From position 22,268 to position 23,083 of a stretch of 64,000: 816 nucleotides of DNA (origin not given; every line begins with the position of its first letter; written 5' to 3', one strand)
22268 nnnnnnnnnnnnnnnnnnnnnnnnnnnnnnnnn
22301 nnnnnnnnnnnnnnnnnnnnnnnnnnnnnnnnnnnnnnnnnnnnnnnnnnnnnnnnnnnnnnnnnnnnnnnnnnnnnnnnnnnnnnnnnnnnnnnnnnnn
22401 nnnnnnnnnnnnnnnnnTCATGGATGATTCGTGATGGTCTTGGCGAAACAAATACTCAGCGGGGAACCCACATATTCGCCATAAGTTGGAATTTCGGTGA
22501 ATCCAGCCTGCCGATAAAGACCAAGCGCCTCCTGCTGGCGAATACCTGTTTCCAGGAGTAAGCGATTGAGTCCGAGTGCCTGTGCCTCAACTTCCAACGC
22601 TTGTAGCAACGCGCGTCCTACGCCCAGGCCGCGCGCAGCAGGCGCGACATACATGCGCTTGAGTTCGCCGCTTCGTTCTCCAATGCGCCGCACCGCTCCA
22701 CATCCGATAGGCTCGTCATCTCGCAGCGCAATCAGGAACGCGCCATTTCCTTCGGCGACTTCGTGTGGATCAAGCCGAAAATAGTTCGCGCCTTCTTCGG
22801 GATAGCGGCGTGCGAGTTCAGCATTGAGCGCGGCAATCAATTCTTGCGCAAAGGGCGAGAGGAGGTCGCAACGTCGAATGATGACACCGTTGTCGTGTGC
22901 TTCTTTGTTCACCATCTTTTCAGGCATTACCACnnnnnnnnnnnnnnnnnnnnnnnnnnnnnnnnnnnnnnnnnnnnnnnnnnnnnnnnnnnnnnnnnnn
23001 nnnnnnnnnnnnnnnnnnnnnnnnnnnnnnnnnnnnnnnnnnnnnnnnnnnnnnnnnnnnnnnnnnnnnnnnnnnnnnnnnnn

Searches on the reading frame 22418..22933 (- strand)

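Call 43: search_protein_families(library=pfam, proteins=[window:22418-22933:-], max_evalue=0.01)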
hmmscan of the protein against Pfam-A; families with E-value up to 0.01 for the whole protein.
window:22418-22933:- (171 aa): 5 families
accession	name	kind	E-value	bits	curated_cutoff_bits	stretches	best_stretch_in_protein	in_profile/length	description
PF00583.31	Acetyltransf_1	-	4.5e-19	69.3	20.7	1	43-145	15-116/116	Acetyltransferase (GNAT) family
PF13508.13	Acetyltransf_7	-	1.7e-16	60.8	27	1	63-147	2-84/84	Acetyltransferase (GNAT) domain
PF13673.13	Acetyltransf_10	-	2.1e-10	41.1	23.6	1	58-148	25-110/128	Acetyltransferase (GNAT) domain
PF13302.13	Acetyltransf_3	-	0.00018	22.7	25.4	1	45-146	34-138/138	Acetyltransferase (GNAT) domain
PF08445.16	FR47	-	0.00029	21.2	22.1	1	84-148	17-80/86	FR47-like protein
